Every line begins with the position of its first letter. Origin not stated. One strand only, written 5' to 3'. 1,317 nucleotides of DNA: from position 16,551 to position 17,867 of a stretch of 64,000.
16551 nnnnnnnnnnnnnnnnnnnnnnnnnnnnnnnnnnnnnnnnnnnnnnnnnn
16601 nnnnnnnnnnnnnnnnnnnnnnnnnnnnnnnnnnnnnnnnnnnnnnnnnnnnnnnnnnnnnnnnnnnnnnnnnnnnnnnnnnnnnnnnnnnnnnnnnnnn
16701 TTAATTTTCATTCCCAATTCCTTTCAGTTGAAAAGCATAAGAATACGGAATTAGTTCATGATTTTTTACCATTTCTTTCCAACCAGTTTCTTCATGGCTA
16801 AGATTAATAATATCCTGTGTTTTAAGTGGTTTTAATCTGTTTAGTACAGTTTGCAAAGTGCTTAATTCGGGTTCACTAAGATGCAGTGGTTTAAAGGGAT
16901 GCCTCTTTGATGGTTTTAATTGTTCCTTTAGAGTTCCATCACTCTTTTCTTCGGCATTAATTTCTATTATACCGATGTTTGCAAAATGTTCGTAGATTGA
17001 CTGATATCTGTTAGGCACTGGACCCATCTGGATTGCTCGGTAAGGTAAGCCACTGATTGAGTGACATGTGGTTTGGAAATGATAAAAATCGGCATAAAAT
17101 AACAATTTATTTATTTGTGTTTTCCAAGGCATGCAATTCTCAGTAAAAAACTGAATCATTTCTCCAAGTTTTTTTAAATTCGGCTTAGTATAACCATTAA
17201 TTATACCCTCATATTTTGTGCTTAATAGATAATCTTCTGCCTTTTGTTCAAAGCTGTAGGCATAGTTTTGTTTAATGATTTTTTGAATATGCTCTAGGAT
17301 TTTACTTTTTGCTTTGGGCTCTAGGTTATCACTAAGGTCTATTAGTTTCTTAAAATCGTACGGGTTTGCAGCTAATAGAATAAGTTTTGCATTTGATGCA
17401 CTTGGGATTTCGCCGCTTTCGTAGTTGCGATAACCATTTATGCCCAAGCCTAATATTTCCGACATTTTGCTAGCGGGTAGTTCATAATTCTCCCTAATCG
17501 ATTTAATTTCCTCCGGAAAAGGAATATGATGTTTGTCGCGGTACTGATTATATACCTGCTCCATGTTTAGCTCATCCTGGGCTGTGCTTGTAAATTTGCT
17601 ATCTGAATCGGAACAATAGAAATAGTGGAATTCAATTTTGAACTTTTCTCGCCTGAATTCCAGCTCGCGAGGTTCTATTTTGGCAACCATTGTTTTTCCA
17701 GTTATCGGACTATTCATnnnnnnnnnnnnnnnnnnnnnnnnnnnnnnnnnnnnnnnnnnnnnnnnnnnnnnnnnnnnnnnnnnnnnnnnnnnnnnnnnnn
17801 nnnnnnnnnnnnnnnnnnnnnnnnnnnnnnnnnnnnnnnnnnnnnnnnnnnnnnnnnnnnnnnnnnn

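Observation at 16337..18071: MqsR toxin with an MqsA antitoxin that carries an extra Panacea domain, plus an overlapping third ORF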

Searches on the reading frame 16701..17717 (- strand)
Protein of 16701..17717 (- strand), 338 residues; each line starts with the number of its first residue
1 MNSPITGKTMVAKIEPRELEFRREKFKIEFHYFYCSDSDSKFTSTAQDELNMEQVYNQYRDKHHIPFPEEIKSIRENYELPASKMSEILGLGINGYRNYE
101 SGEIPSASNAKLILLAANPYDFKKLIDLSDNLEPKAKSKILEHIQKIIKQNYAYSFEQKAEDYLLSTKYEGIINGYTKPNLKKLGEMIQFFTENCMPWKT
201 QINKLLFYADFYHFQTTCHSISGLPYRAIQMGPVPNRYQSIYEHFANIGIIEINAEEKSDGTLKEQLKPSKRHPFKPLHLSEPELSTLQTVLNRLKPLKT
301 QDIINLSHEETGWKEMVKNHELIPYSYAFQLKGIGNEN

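Call 3: search_protein_families(library=pfam, proteins=[window:16701-17717:-], max_evalue=1)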
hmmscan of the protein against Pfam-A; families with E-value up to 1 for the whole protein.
window:16701-17717:- (338 aa): 4 families
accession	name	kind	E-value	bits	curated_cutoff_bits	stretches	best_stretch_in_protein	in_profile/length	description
PF13274.11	SocA_Panacea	-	1.8e-20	74.4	25.7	1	202-314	1-113/113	Antitoxin SocA-like, Panacea domain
PF15731.11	MqsA_antitoxin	-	1.4e-05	25.6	30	1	18-113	19-117/131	Antitoxin component of bacterial toxin-antitoxin system, MqsA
PF01381.28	HTH_3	-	7.4e-05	23.2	23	1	71-114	1-45/55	Helix-turn-helix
PF12844.13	HTH_19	-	0.0028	18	30.2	1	70-113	3-47/64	Helix-turn-helix domain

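Call 4: search_protein_families(library=ncbifam, proteins=[window:16701-17717:-], max_evalue=1)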
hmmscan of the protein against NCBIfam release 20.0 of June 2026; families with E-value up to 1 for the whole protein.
window:16701-17717:- (338 aa): 4 families
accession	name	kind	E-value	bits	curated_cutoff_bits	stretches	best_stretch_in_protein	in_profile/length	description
TIGR03830.1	CxxCG_CxxCG_HTH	subfamily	1.1e-17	64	61.8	1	8-118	7-119/127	type II TA system antitoxin MqsA family protein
NF041951.1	phage_RstR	subfamily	0.003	17.8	80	1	67-113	3-50/108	RstR family transcriptional repressor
NF047745.1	SocA_antitoxin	equivalog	0.0063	16.2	190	1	201-319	25-135/176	type VI toxin-antitoxin system SocA family antitoxin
NF007481.0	PRK10072.1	equivalog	0.055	14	110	1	63-126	31-95/96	HTH-type transcriptional regulator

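Call 5: find_homologous_proteins(query=window:16701-17717:-)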
Query window:16701-17717:- (338 aa): 2624 proteins with E <= 0.001 among 4684 candidates; the best 120 are listed.
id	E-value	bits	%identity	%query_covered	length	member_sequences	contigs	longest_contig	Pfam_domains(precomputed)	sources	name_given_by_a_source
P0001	6.6e-226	767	100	100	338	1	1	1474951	PF13274.12,PF15731.12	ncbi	-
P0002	1.9e-106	374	53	98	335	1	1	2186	PF13274.12,PF15731.12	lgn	-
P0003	5.5e-106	373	52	99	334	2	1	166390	PF13274.12,PF15731.12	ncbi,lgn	ncbi:MAG: type II toxin-antitoxin system antitoxin SocA domain-containing protein [Bacteroidia bacte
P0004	1.5e-105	371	52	99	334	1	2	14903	PF13274.12,PF15731.12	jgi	jgi:putative zinc finger/helix-turn-helix YgiT family protein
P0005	4.9e-105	370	52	99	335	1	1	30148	PF13274.12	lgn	-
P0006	1.1e-104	368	52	98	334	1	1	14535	PF13274.12,PF15731.12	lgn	-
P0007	2.3e-104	367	52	99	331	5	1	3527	PF13274.12,PF15731.12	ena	-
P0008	2.5e-104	367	52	99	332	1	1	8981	PF13274.12,PF15731.12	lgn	-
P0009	3.9e-104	367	52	99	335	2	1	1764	PF13274.12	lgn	-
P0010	1.2e-103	365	52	98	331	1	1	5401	PF13274.12,PF15731.12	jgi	jgi:putative zinc finger/helix-turn-helix YgiT family protein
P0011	1.3e-103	365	51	99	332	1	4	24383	PF13274.12,PF15731.12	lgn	-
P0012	8.6e-103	362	52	98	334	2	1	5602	PF12844.14,PF13274.12,PF01381.29,PF15731.12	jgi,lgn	-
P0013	1.1e-102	362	50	99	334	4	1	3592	PF13274.12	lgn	-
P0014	1.8e-102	361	51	98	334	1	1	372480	PF13274.12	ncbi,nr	ncbi:MAG: DUF4065 domain-containing protein [Bacteroidetes bacterium]|nr:DUF4065 domain-containing p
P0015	7.3e-102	359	51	99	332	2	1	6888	PF13274.12,PF15731.12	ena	-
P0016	2.1e-101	358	52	98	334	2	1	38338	PF12844.14,PF13274.12,PF01381.29,PF15731.12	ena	-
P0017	2.5e-101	357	52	98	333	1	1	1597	PF13274.12,PF15731.12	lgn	-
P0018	3.8e-101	357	50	99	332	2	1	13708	PF13274.12,PF15731.12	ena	-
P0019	4.3e-101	357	51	99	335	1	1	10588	PF13274.12,PF15731.12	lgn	-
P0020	4.8e-101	356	50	98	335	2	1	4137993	PF13274.12,PF15731.12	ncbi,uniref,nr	ncbi:type II TA system antitoxin MqsA family protein [Fulvivirga lutea]|uniref:DUF4065 domain-contai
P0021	5.4e-101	356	52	98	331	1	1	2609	PF13274.12,PF15731.12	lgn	-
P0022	6.6e-101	356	49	99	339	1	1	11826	PF13274.12,PF15731.12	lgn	-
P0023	1.1e-100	355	51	98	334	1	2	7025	PF13274.12,PF01381.29,PF15731.12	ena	-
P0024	1.1e-100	355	51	98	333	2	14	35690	PF13274.12,PF15731.12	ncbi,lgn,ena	-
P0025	1.2e-100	355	50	99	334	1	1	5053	PF13274.12,PF15731.12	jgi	jgi:putative zinc finger/helix-turn-helix YgiT family protein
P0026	1.5e-100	355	50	98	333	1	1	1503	PF13274.12,PF15731.12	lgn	-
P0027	2.6e-100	354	50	99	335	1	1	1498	PF13274.12,PF15731.12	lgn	-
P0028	2.9e-100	354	51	98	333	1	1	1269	PF13274.12,PF01381.29,PF15731.12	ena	-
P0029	3.1e-100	354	50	99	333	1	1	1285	PF13274.12,PF15731.12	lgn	-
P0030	3.3e-100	354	50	99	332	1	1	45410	PF13274.12,PF15731.12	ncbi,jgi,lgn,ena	jgi:putative zinc finger/helix-turn-helix YgiT family protein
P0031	3.4e-100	354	51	98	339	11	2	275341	PF13274.12,PF15731.12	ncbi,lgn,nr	ncbi:MAG: DUF4065 domain-containing protein [Bacteroidetes bacterium]|nr:DUF4065 domain-containing p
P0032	5.2e-100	353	49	99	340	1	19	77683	PF13274.12,PF15731.12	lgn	-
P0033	8.3e-100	352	50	98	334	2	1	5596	PF13274.12,PF15731.12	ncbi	-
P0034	1.4e-99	352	51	98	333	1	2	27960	PF13274.12,PF15731.12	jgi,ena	jgi:putative zinc finger/helix-turn-helix YgiT family protein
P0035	1.5e-99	352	50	99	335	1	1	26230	PF13274.12,PF01381.29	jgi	jgi:putative zinc finger/helix-turn-helix YgiT family protein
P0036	1.6e-99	351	49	99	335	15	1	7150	PF13274.12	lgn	-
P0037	1.7e-99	351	52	98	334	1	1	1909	PF13274.12,PF01381.29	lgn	-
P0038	2.5e-99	351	50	99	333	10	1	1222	PF13274.12,PF15731.12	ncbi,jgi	jgi:putative zinc finger/helix-turn-helix YgiT family protein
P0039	2.7e-99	351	50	98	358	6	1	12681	PF13274.12,PF15731.12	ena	-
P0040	2.7e-99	351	49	99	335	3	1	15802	PF13274.12,PF15731.12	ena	-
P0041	4.0e-99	350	49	98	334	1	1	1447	PF13274.12,PF15731.12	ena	-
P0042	5.9e-99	350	51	98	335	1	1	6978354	PF13274.12,PF15731.12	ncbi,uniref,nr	ncbi:DUF4065 domain-containing protein [Fulvivirga ulvae]|uniref:type II TA system antitoxin MqsA fa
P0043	9.4e-99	349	50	97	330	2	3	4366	PF13274.12,PF15731.12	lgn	-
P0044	9.9e-99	349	51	99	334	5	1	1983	PF13274.12,PF15731.12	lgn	-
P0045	1.0e-98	349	49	99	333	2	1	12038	PF13274.12,PF15731.12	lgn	-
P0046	1.3e-98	348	50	98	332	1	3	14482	PF13274.12,PF15731.12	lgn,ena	-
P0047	3.4e-98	347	50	98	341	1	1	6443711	PF13274.12,PF15731.12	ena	-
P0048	4.6e-98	347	51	98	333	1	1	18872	PF13274.12,PF01381.29,PF15731.12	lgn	-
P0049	6.7e-98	346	49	98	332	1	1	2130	PF13274.12,PF15731.12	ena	-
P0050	7.2e-98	346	50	99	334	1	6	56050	PF13274.12,PF15731.12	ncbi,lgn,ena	-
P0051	7.8e-98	346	51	98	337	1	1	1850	PF13274.12,PF15731.12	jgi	-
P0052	8.3e-98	346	48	98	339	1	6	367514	PF13274.12,PF15731.12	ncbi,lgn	-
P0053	8.4e-98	346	50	98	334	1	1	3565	PF13274.12,PF15731.12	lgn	-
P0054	8.6e-98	346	49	99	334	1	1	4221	PF13274.12,PF01381.29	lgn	-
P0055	8.7e-98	346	49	98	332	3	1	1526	PF13274.12,PF01381.29,PF15731.12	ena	-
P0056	9.1e-98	346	49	98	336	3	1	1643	PF13274.12,PF15731.12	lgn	-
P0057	9.8e-98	346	50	98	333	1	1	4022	PF12844.14,PF13274.12,PF01381.29,PF15731.12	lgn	-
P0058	9.9e-98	346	47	99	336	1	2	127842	PF13274.12,PF15731.12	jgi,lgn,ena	jgi:putative zinc finger/helix-turn-helix YgiT family protein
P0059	1.1e-97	345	51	98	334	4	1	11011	PF13274.12,PF01381.29,PF15731.12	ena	-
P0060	1.1e-97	345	48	98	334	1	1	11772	PF13274.12,PF15731.12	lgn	-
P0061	1.2e-97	345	49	98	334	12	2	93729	PF13274.12,PF15731.12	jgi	jgi:putative zinc finger/helix-turn-helix YgiT family protein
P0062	1.5e-97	345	48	99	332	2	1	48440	PF13274.12,PF15731.12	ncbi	ncbi:MAG: type II toxin-antitoxin system antitoxin SocA domain-containing protein [Bacteroidia bacte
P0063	1.6e-97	345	49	95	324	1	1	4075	PF13274.12,PF15731.12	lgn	-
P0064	1.7e-97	345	50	98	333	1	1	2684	PF12844.14,PF13274.12,PF01381.29,PF15731.12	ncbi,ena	-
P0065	2.7e-97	344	50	99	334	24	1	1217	PF13274.12,PF15731.12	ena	-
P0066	2.8e-97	344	49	99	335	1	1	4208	PF13274.12,PF15731.12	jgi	jgi:putative zinc finger/helix-turn-helix YgiT family protein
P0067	2.9e-97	344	52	98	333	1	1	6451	PF13274.12,PF15731.12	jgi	-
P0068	3.5e-97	344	49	99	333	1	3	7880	PF13274.12,PF01381.29,PF15731.12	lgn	-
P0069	4.0e-97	344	49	97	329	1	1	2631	PF13274.12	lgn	-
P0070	4.5e-97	343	51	98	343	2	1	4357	PF13274.12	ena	-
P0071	4.7e-97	343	49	98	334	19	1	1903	PF13274.12,PF01381.29,PF15731.12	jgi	jgi:putative zinc finger/helix-turn-helix YgiT family protein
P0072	4.9e-97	343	50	98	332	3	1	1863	PF13274.12,PF15731.12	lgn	-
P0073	5.6e-97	343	49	98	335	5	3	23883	PF13274.12,PF15731.12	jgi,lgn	jgi:putative zinc finger/helix-turn-helix YgiT family protein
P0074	6.0e-97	343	50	98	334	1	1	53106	PF13274.12,PF01381.29,PF15731.12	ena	-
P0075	7.0e-97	343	48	98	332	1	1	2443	PF13274.12,PF15731.12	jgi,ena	jgi:DNA-binding transcriptional regulator YiaG/uncharacterized phage-associated protein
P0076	8.3e-97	342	49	98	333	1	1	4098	PF13274.12,PF15731.12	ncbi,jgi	jgi:DNA-binding transcriptional regulator YiaG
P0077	1.2e-96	342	51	99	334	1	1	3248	PF13274.12,PF01381.29,PF15731.12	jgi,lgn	-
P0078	1.2e-96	342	49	99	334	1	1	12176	PF13274.12,PF15731.12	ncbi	-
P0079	1.5e-96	342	50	98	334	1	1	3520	PF13274.12,PF01381.29,PF15731.12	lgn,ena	-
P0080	1.6e-96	341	49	98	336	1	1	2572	PF13274.12,PF15731.12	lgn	-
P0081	1.7e-96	341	52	99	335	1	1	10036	PF13274.12,PF15731.12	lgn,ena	-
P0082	1.7e-96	341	49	99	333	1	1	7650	PF13274.12,PF15731.12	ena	-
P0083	1.7e-96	341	49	98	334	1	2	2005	PF13274.12,PF15731.12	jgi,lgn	jgi:Predicted transcriptional regulator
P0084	1.7e-96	341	49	99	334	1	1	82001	PF13274.12,PF15731.12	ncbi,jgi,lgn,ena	jgi:putative zinc finger/helix-turn-helix YgiT family protein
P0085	1.8e-96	341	50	99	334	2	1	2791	PF13274.12,PF15731.12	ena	-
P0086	2.1e-96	341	50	99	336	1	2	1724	PF12844.14,PF13274.12,PF01381.29,PF15731.12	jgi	-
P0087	2.3e-96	341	48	98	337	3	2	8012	PF13274.12,PF15731.12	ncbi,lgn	ncbi:MAG TPA: type II toxin-antitoxin system antitoxin SocA domain-containing protein [Bacteroidia b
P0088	2.5e-96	341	49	99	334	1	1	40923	PF13274.12,PF01381.29,PF15731.12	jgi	jgi:transcriptional regulator with XRE-family HTH domain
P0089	3.0e-96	341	49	98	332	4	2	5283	PF13274.12,PF15731.12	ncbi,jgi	jgi:hypothetical protein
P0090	3.3e-96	341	49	99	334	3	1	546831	PF13274.12,PF15731.12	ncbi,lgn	ncbi:MAG: type II TA system antitoxin MqsA family protein [Bacteroidota bacterium]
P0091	3.7e-96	340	50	98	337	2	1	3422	PF13274.12,PF15731.12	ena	-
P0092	4.4e-96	340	49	99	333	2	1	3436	PF13274.12,PF15731.12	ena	-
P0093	4.9e-96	340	50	99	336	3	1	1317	PF13274.12,PF01381.29,PF15731.12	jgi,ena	-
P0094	5.0e-96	340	50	99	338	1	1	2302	PF12844.14,PF13274.12,PF01381.29,PF15731.12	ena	-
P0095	5.5e-96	340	49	99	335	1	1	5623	PF13274.12,PF15731.12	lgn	-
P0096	5.7e-96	340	50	99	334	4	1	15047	PF13274.12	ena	-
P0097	5.9e-96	340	49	99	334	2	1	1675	PF13274.12,PF15731.12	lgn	-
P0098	5.9e-96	340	47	98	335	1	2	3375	PF13274.12,PF01381.29,PF15731.12,PF13560.13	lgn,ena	-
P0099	6.0e-96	340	48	98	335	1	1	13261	PF13274.12,PF15731.12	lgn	-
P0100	7.8e-96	339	49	98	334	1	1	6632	PF12844.14,PF13274.12,PF01381.29,PF15731.12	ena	-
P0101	8.0e-96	339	49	95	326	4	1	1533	PF13274.12,PF15731.12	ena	-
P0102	8.8e-96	339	48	98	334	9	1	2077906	PF13274.12,PF15731.12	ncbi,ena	-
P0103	8.8e-96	339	49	99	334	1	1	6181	PF13274.12,PF01381.29,PF15731.12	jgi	-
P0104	8.8e-96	339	50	98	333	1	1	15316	PF13274.12,PF15731.12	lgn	-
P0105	9.1e-96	339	50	94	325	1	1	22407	PF13274.12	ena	-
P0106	9.5e-96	339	49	98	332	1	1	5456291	PF13274.12,PF15731.12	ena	-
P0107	1.1e-95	339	49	98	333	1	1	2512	PF12844.14,PF13274.12,PF15731.12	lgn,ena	-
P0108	1.1e-95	339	49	99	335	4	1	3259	PF12844.14,PF13274.12,PF15731.12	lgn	-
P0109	1.4e-95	338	48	99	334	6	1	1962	PF13274.12,PF01381.29,PF15731.12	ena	-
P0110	1.6e-95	338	50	98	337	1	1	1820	PF13274.12,PF01381.29,PF15731.12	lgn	-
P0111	1.8e-95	338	50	98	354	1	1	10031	PF13274.12,PF01381.29,PF15731.12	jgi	-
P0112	2.0e-95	338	49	99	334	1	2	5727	PF13274.12,PF01381.29,PF15731.12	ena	-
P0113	2.1e-95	338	50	99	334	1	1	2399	PF13274.12,PF15731.12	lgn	-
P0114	2.1e-95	338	48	99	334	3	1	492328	PF13274.12,PF15731.12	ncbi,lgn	-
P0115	2.2e-95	338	49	99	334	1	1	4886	PF13274.12,PF15731.12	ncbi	-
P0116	2.4e-95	338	50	99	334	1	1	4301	PF13274.12,PF01381.29,PF15731.12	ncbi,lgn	ncbi:MAG: type II toxin-antitoxin system antitoxin SocA domain-containing protein [bacterium]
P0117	2.7e-95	338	49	98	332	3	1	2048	PF13274.12,PF15731.12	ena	-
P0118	3.2e-95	337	48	98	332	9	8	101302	PF13274.12,PF15731.12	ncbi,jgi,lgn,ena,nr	ncbi:MAG TPA: DUF4065 domain-containing protein [Bacteroidales bacterium]|nr:DUF4065 domain-containi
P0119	3.3e-95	337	50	99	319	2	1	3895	PF13274.12,PF15731.12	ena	-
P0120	3.3e-95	337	49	99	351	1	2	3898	PF13274.12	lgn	-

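Call 10: find_encoding_contigs(protein=window:16701-17717:-, flank=6000, max_places=3)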
Protein window:16701-17717:- (338 aa): 2 contigs read that carry it; 2 places shown.
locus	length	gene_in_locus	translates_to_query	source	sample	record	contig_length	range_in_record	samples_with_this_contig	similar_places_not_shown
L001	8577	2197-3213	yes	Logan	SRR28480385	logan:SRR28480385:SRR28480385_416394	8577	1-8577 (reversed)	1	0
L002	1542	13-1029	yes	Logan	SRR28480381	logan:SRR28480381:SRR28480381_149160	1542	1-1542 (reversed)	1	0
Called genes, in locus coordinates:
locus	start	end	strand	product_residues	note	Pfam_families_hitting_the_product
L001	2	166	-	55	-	?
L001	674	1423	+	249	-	-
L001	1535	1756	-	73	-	-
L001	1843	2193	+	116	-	-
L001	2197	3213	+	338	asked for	PF15731:MqsA_antitoxin (faint), PF13274:SocA_Panacea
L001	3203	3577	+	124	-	-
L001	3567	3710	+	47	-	-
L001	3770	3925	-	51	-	-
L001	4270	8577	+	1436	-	?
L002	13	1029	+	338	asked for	PF15731:MqsA_antitoxin (faint), PF13274:SocA_Panacea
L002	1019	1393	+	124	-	-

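Call 14: find_related_loci(query=window:16701-17717:-, collection=genome_contigs, flank=4000)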
Query window:16701-17717:- (338 aa) in genome_contigs; peptide patterns used: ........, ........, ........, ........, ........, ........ (x = any residue, [..] = any of these).
30 stretches matched a pattern, but none encodes a relative of the query by tblastn (E <= 1e-3).

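Call 16: find_related_loci(query=A1, collection=genome_contigs, flank=3000)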
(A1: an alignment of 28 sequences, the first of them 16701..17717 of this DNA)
Query A1 (338 aa) in genome_contigs; peptide patterns used: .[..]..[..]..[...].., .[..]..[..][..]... (x = any residue, [..] = any of these).
539 stretches matched a pattern; 521 encode a relative of the query (tblastn E <= 1e-3); the best 80 are kept; 80 distinct loci.
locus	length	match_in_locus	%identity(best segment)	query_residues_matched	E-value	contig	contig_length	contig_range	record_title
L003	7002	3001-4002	52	1-334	2e-112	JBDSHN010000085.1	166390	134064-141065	MAG: Bacteroidia bacterium isolate cluster1_bin.277 k127_11557773, whole genome shotgun sequence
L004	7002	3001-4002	50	1-334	9e-110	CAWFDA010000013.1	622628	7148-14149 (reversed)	MAG: uncultured Bacteroidetes bacterium isolate MFD04716.bin.2.229 genome assembly, contig: contig_15045, whole genome s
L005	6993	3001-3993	51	1-331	1e-109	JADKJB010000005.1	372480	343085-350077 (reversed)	MAG: Bacteroidetes bacterium isolate Skiv_18-Q3-R9-52_MAXAC.287 tig00005097-10-3733860, whole genome shotgun sequence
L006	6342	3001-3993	51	1-331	5e-108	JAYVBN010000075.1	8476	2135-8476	MAG: Bacteroidia bacterium isolate GL28_UP_metabinner_4 GL28_UP_metabinner_4_74, whole genome shotgun sequence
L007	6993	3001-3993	51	1-331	1e-107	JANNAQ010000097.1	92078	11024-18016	MAG: Bacteroidia bacterium isolate OTE_78_metabat_444 OTE_78_k141_2085688, whole genome shotgun sequence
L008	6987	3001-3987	51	1-331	4e-107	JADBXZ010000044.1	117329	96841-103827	MAG: Bacteroidetes bacterium isolate M165S2SP1A01QC M165S2_44, whole genome shotgun sequence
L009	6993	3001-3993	50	1-331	6e-107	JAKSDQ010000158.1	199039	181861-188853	MAG: Cytophagales bacterium isolate MAG.99 k141_41701, whole genome shotgun sequence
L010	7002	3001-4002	50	1-334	1e-106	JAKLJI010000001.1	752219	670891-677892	MAG: Bacteroidia bacterium isolate MAG.356 MAG.356-NODE_1_length_752219_cov_6.146180, whole genome shotgun sequence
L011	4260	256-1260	49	1-334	3e-106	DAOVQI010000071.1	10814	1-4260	MAG TPA_asm: Bacteroidota bacterium isolate CSMAG_1571 CSMAG_1571_k141_686535_length_10814_cov_57.8194, whole genome sho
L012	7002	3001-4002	50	1-334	2e-106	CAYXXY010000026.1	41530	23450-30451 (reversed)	MAG TPA_asm: uncultured Flavobacteriaceae bacterium isolate binchicken_co324_46 genome assembly, contig: NODE_411_length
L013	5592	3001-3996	50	1-331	9e-105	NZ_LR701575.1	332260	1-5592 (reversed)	Imperialibacter sp. EC-SDR9 isolate IMPR6, whole genome shotgun sequence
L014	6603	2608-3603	49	1-331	1e-104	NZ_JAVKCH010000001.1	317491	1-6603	MAG: Imperialibacter sp. isolate F4-SAH-14 k141_39719, whole genome shotgun sequence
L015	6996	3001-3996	48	1-334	1e-104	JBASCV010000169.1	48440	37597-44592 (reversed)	MAG: Bacteroidia bacterium isolate MFD03501_ilm_asm_bin18 k127_3567, whole genome shotgun sequence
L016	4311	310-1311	49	1-334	1e-104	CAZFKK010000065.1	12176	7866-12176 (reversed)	MAG TPA_asm: uncultured Taibaiella sp. isolate SRP344714_co1_163 genome assembly, contig: NODE_9508_length_12176_cov_3.9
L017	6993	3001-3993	48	1-331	3e-104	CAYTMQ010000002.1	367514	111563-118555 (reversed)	MAG TPA_asm: uncultured Chitinophaga sp. isolate SRP292972_co1_79 genome assembly, contig: NODE_34_length_367514_cov_8.3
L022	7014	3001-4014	48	1-338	2e-103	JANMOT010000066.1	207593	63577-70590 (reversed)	MAG: Sphingobacteriia bacterium isolate OTE_58_metabat_11 OTE_58_k141_4905631, whole genome shotgun sequence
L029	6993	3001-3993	47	1-331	2e-102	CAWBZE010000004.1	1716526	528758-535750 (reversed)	MAG: uncultured Cytophagales bacterium isolate MFD03250.bin.1.122 genome assembly, contig: contig_2534, whole genome sho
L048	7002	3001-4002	48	1-334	5e-101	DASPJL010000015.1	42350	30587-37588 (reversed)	MAG TPA_asm: Cytophagales bacterium isolate SMAG_U12008 k141_235205, whole genome shotgun sequence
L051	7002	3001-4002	49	1-334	7e-101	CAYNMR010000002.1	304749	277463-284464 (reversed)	MAG TPA_asm: uncultured Vicingus sp. isolate binchicken_co179_110 genome assembly, contig: NODE_141_length_304749_cov_8.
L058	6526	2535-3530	47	1-334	3e-100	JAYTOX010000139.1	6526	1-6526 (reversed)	MAG: Bacteroidota bacterium isolate GFS_4286 GFS_4286_138, whole genome shotgun sequence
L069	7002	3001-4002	48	1-334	3e-99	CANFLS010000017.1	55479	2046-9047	MAG: Flavobacteriales bacterium isolate Jr-11may16-137 genome assembly, contig: Jr-11may16-C709, whole genome shotgun se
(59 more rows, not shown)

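Call 32: search_protein_families(library=phrogs, proteins=[window:16701-17717:-], max_evalue=1)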
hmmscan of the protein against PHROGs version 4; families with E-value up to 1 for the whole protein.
window:16701-17717:- (338 aa): 8 families
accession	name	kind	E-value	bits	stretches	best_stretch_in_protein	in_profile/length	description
phrog_10390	-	unknown function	3.5e-20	73.7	1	17-318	9-275/299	-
phrog_1281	-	unknown function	7.5e-13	49.6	1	186-326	12-142/195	-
phrog_19114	-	unknown function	1.6e-06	29.2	1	20-116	23-122/135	-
phrog_34341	-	transcription regulation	3.4e-05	25.1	1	22-105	27-110/122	transcriptional regulator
phrog_8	-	transcription regulation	0.00018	22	1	10-117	19-126/346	transcriptional regulator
phrog_2104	-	unknown function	0.0026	18.9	1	44-117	18-91/103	-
phrog_147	-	transcription regulation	0.023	16.1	1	69-113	7-53/100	transcriptional regulator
phrog_25463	-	unknown function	0.14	12.8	1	70-114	74-118/207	-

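Call 33: search_protein_families(library=padloc, proteins=[window:16701-17717:-], max_evalue=1)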
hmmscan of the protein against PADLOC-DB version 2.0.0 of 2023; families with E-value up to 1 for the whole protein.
window:16701-17717:- (338 aa): 0 families
